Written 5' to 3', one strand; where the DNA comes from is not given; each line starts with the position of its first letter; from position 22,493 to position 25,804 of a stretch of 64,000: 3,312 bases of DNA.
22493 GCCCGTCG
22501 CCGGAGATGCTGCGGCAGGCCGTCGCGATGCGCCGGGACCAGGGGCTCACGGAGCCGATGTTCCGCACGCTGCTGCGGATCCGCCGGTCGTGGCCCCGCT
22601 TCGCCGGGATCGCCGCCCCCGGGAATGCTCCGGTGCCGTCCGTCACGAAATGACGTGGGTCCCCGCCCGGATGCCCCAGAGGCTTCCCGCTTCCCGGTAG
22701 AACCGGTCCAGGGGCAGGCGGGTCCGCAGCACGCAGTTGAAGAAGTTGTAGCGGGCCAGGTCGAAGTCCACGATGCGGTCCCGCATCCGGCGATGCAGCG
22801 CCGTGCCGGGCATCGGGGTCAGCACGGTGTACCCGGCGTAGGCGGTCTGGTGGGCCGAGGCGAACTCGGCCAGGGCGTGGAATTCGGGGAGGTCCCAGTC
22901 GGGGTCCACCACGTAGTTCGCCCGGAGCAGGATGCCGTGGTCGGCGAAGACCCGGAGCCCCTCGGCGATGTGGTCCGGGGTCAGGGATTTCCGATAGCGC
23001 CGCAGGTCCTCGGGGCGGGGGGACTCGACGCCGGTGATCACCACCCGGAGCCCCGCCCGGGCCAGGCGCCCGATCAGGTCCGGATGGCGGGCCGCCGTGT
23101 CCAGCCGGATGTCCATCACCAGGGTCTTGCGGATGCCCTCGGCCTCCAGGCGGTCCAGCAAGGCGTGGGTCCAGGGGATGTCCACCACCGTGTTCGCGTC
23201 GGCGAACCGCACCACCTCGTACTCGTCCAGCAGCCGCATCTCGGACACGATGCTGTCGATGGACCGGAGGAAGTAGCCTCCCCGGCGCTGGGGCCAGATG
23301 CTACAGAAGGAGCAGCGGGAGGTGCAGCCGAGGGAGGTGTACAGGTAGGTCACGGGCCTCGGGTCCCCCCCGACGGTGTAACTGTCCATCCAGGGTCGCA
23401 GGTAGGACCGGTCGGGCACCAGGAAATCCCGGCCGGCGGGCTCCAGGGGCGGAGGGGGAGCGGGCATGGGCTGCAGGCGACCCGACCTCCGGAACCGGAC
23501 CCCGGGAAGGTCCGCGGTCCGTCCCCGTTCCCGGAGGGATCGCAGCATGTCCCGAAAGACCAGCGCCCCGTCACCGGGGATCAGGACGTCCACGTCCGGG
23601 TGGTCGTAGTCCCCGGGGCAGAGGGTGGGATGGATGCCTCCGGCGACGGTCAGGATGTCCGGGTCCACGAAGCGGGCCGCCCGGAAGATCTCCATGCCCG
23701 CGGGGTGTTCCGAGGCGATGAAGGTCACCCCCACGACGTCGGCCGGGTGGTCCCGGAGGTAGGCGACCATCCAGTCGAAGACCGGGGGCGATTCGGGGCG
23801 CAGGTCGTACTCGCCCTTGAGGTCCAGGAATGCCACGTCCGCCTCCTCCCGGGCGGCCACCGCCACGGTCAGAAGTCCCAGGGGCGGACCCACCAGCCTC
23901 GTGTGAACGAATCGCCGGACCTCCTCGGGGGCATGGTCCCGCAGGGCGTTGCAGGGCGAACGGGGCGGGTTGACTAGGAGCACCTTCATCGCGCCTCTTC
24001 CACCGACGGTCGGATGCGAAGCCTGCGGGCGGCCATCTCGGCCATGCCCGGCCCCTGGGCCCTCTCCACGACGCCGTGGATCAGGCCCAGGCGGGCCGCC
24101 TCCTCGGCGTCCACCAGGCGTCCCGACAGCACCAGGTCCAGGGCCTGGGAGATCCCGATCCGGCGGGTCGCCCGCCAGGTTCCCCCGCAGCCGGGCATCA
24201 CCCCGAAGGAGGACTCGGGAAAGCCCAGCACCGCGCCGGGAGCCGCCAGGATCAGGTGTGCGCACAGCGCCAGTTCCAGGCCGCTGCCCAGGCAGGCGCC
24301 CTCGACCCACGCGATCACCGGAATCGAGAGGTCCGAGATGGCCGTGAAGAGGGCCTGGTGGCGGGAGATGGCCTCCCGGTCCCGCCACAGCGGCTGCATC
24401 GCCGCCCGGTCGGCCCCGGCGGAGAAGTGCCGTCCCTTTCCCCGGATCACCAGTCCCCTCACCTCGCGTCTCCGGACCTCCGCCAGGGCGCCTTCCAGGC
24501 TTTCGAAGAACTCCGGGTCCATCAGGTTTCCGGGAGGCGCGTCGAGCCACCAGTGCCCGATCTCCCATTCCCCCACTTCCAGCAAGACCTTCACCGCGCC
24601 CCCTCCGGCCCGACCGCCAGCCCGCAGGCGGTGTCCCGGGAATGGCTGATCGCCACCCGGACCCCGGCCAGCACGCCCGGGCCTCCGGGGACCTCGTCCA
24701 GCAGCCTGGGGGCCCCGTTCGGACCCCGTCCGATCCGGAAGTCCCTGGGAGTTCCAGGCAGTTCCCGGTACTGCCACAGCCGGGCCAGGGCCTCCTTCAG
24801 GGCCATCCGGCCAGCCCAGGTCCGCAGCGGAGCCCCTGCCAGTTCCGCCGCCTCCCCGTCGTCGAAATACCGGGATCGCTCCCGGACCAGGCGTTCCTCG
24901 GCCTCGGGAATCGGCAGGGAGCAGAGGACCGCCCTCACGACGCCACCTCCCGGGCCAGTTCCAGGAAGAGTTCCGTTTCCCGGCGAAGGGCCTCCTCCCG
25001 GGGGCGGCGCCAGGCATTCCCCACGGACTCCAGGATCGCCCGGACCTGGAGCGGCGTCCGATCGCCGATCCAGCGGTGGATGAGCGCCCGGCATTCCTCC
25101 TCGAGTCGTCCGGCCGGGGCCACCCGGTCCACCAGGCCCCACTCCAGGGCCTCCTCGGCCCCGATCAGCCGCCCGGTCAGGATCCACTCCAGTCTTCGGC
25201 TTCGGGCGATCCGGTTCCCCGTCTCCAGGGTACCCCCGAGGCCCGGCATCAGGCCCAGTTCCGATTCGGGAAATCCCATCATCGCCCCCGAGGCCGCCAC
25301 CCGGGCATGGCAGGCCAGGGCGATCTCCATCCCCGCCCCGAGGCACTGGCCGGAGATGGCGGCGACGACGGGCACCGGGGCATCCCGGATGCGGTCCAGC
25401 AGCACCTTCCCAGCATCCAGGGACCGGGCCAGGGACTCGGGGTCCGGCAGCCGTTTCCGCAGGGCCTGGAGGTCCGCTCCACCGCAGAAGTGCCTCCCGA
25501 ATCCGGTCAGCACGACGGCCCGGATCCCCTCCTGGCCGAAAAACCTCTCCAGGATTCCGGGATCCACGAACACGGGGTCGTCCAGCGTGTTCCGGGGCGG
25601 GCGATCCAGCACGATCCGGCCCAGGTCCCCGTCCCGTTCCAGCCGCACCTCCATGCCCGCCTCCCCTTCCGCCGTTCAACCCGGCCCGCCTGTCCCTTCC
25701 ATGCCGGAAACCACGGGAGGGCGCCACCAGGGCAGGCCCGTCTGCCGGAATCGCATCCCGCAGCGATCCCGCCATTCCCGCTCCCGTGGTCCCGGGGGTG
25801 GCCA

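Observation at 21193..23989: Two convergent class-B (cobalamin) radical SAM genes with overlapping 3' ends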

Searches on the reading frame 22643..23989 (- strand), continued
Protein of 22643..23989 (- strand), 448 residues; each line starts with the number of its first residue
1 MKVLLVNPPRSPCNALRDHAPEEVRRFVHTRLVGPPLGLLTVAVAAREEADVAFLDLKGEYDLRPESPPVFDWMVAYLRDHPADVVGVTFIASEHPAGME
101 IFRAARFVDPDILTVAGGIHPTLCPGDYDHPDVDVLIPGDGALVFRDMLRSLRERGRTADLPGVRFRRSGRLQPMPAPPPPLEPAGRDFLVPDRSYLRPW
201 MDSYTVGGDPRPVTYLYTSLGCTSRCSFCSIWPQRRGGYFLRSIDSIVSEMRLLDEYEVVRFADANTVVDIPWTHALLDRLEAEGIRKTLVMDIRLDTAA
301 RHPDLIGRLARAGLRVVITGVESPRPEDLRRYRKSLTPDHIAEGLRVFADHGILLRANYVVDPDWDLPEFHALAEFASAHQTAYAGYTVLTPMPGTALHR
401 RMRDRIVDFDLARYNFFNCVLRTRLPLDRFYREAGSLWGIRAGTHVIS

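Call 63: search_protein_families(library=pfam, proteins=[L014:6209-7003:+, L014:6990-7556:+, L014:7602-9959:+, L014:12039-12650:+, L014:12702-13598:-, L014:13601-13972:-, L014:14310-14687:-, L014:14704-15981:-, L014:16040-17125:-, L014:17459-18472:-], max_evalue=0.001)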
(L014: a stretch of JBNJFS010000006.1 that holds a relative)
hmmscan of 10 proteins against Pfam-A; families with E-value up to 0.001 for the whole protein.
L014:6209-7003:+ (264 aa): 1 family
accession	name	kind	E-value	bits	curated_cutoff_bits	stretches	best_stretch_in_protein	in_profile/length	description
PF00075.30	RNase_H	-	5.2e-27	95.2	25.8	1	121-254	6-138/141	RNase H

L014:6990-7556:+ (188 aa): 1 family
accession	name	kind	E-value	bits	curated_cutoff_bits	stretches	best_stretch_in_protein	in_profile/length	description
PF01613.24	Flavin_Reduct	-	2.8e-29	102.6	27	1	13-174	4-152/153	Flavin reductase like domain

L014:7602-9959:+ (785 aa): 3 families
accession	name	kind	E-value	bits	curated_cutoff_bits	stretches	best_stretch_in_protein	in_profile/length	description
PF13715.12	CarbopepD_reg_2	-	2.7e-19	69.4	32.2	1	32-121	2-88/88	CarboxypepD_reg-like domain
PF13620.12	CarboxypepD_reg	-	2.1e-17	63.7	32.3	1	30-110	1-82/82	Carboxypeptidase regulatory-like domain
PF07715.20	Plug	-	7.4e-05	23.6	23.9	1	154-240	22-106/107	TonB-dependent Receptor Plug Domain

L014:12039-12650:+ (203 aa): 0 families

L014:12702-13598:- (298 aa): 1 family
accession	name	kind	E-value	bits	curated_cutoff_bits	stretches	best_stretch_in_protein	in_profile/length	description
PF00698.26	Acyl_transf_1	-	4.8e-09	36.6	32.7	1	84-271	83-263/319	Acyl transferase domain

L014:13601-13972:- (123 aa): 1 family
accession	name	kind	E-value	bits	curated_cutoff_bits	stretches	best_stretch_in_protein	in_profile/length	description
PF01648.25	ACPS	-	4e-10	40.1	25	1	4-91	1-92/111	4'-phosphopantetheinyl transferase superfamily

L014:14310-14687:- (125 aa): 0 families

L014:14704-15981:- (425 aa): 2 families
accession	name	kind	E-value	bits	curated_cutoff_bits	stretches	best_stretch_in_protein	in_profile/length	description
PF02310.24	B12-binding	-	7.2e-09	36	32.1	1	19-117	10-119/121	B12 binding domain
PF04055.27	Radical_SAM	-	3.2e-07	31.1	29.5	1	170-309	4-166/166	Radical SAM superfamily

L014:16040-17125:- (361 aa): 2 families
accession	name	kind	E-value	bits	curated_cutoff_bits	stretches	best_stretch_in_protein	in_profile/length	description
PF13469.12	Sulfotransfer_3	-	1.3e-27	97.9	27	1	68-315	1-216/216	Sulfotransferase family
PF00685.33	Sulfotransfer_1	-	8.4e-09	35.6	22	1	66-324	1-191/255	Sulfotransferase domain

L014:17459-18472:- (337 aa): 2 families
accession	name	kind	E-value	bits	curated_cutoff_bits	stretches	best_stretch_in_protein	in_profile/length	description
PF16169.10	DUF4872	-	2.3e-45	154.9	28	1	156-330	2-173/173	Domain of unknown function (DUF4872)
PF14399.12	BtrH_N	-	7.6e-41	139.9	29.7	1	13-143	1-133/134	Butirosin biosynthesis protein H, N-terminal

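Call 72: search_protein_families(library=ncbifam, proteins=[L090:235-1638:-, L024:16986-18548:-, L014:14704-15981:-, L024:11466-12866:+, L079:3781-5124:+], max_evalue=1e-25)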
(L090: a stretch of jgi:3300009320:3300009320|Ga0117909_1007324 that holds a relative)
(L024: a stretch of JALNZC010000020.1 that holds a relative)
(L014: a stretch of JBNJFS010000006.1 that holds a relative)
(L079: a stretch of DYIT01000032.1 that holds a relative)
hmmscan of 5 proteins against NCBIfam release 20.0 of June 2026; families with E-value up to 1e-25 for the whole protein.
L090:235-1638:- (467 aa): 5 families
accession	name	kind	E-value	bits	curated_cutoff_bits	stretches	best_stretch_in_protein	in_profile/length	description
TIGR04072.2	rSAM_ladder_B12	equivalog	1.5e-113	379.8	360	1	2-441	1-439/443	lipid biosynthesis B12-binding/radical SAM protein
TIGR04385.1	B12_rSAM_cofa1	equivalog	5.3e-59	200.6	450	1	15-391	16-413/438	B12 lower ligand biosynthesis radical SAM protein BzaD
TIGR04428.1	B12_rSAM_trp_MT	equivalog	2.7e-43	148.2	500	1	169-374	206-424/558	tryptophan 2-C-methyltransferase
TIGR03471.1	HpnJ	equivalog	4.6e-30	104.9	577.6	1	181-382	199-398/472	hopanoid biosynthesis associated radical SAM protein HpnJ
TIGR04479.1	bcpD_PhpK_rSAM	subfamily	2.5e-28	98.7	600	1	174-351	236-412/504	PhpK family radical SAM P-methyltransferase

L024:16986-18548:- (520 aa): 1 family
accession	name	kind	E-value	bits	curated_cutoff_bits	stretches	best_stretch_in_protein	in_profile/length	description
TIGR03471.1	HpnJ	equivalog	4.2e-29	101.7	577.6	1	177-432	198-460/472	hopanoid biosynthesis associated radical SAM protein HpnJ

L014:14704-15981:- (425 aa): 0 families

L024:11466-12866:+ (467 aa): 4 families
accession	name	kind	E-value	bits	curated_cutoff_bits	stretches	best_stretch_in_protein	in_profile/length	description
TIGR04072.2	rSAM_ladder_B12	equivalog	6.9e-96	321.6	360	1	1-429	1-416/443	lipid biosynthesis B12-binding/radical SAM protein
TIGR04385.1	B12_rSAM_cofa1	equivalog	4.1e-56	191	450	1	16-411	18-420/438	B12 lower ligand biosynthesis radical SAM protein BzaD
TIGR04428.1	B12_rSAM_trp_MT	equivalog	1.8e-33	115.7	500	0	173-380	199-417/558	tryptophan 2-C-methyltransferase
TIGR04479.1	bcpD_PhpK_rSAM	subfamily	9.1e-27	93.6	600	1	110-363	164-412/504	PhpK family radical SAM P-methyltransferase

L079:3781-5124:+ (447 aa): 1 family
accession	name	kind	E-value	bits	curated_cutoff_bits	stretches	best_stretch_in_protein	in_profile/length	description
TIGR04367.1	HpnR_B12_rSAM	equivalog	1.4e-33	116.2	650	1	37-434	23-405/490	hopanoid C-3 methylase HpnR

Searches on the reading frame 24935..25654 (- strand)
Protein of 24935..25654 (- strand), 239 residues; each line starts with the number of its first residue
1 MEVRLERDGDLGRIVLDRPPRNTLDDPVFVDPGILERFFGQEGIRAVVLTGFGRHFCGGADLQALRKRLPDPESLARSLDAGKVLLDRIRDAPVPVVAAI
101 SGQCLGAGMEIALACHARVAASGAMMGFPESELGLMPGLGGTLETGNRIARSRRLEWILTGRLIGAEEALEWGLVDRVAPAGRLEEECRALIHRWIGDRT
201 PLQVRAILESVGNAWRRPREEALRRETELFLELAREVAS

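Call 10: search_protein_families(library=pfam, proteins=[window:24935-25654:-], max_evalue=0.01)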
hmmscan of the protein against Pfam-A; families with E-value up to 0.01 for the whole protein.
window:24935-25654:- (239 aa): 2 families
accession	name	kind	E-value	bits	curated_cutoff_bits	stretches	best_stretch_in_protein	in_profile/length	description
PF00378.25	ECH_1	-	3.7e-41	141.5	27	1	11-233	6-227/251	Enoyl-CoA hydratase/isomerase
PF16113.10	ECH_2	-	6.6e-20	72.3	27.2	1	34-216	26-207/335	Enoyl-CoA hydratase/isomerase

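Call 12: search_protein_families(library=ncbifam, proteins=[window:24935-25654:-], max_evalue=0.001)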
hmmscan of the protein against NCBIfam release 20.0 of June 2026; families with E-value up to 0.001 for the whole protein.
window:24935-25654:- (239 aa): 72 families (the best 25 are shown)
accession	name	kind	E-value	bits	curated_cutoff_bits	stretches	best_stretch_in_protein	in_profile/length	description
NF005803.0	PRK07658.1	equivalog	9.6e-44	149.7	313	1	4-232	5-232/257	enoyl-CoA hydratase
NF051848.1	EnCoAHydtEchA19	equivalog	2e-41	142.3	400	1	3-232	2-233/258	enoyl-CoA hydratase EchA19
NF046063.1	oxepin_alt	equivalog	2e-33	116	300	1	21-232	21-233/254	oxepin-CoA hydrolase, alternative type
NF005802.0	PRK07657.1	equivalog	2.3e-33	115.9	363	1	34-213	39-216/260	enoyl-CoA hydratase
NF042430.2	EnCoAhydt_DpgD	equivalog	2.9e-33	115.4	400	1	6-226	2-227/258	enoyl-CoA-hydratase DpgD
NF004517.0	PRK05862.1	equivalog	4.9e-33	114.7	396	1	4-231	7-231/257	enoyl-CoA hydratase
NF006013.0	PRK08150.1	subfamily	1.9e-32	112.6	232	1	5-222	10-224/259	crotonase/enoyl-CoA hydratase family protein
NF008363.0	PRK11154.1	equivalog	4e-32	111.2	869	1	33-199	41-209/708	fatty acid oxidation complex subunit alpha FadJ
NF006108.0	PRK08259.1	equivalog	1.5e-31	109.8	273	1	1-229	3-228/256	crotonase/enoyl-CoA hydratase family protein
NF008727.0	PRK11730.1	equivalog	1.6e-31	109.4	870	1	40-201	48-210/717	fatty acid oxidation complex subunit alpha FadB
NF005700.0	PRK07511.1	subfamily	1.7e-31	109.8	274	1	39-232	43-236/260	enoyl-CoA hydratase family protein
NF005864.0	PRK07799.1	equivalog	6.5e-31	107.5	316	1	36-229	45-238/266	crotonase/enoyl-CoA hydratase family protein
NF004475.0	PRK05809.1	subfamily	8.5e-31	107.4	394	1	3-230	6-233/260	short-chain-enoyl-CoA hydratase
NF006566.0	PRK09076.1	subfamily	1.1e-30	107.1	286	1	2-234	6-237/260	enoyl-CoA hydratase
NF004634.0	PRK05980.1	equivalog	6.9e-30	104.3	375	1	34-234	38-240/263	crotonase/enoyl-CoA hydratase family protein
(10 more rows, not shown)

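Call 52: search_solved_structures(query=window:24935-25654:-, max_evalue=1e-10)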
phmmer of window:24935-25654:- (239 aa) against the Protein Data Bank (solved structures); distinct sequences matched with E-value up to 1e-10: 149 (the best 60 are shown).
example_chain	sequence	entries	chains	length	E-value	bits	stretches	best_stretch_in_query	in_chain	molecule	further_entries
5zai_A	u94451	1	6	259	6.7e-35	123.7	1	4-218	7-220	3-hydroxypropionyl-coenzyme A dehydratase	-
2pbp_A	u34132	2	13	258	3.9e-34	121.2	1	5-231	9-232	Enoyl-CoA hydratase subunit I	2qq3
6lvp_A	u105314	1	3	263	4.4e-32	114.4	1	35-230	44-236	Enoyl-CoA hydratase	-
3pea_A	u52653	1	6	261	1.6e-31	112.6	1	12-233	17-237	Enoyl-CoA hydratase/isomerase family protein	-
3kqf_A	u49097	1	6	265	3.6e-30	108.2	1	34-226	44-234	Enoyl-CoA hydratase/isomerase family protein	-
3moy_A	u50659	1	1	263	2.7e-29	105.3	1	11-231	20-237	Probable enoyl-CoA hydratase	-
2wtb_A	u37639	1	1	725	3.1e-28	101.9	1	11-201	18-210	FATTY ACID MULTIFUNCTIONAL PROTEIN (ATMFP2)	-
5xzd_A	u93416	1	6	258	1.6e-27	99.5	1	8-233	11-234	Enoyl-CoA hydratase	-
3pzk_A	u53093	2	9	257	9.6e-27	97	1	3-231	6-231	e enoyl-CoA hydratase echA8 | enoyl-CoA hydratase echA8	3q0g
3q0j_A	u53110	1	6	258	9.7e-27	97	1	3-231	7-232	enoyl-CoA hydratase echA8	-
3h81_A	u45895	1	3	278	1.3e-26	96.6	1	3-231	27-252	enoyl-CoA hydratase echA8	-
4fjw_D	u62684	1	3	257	2.4e-26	95.6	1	3-231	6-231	Probable enoyl-CoA hydratase echA8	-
8bnu_C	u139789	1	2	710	2.6e-26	95.6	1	34-206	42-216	Fatty acid oxidation complex subunit alpha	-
8bnr_C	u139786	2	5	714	2.6e-26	95.5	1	34-206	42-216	Fatty acid oxidation complex subunit alpha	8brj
6ysv_A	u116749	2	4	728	2.8e-26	95.4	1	34-206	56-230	Fatty acid oxidation complex subunit alpha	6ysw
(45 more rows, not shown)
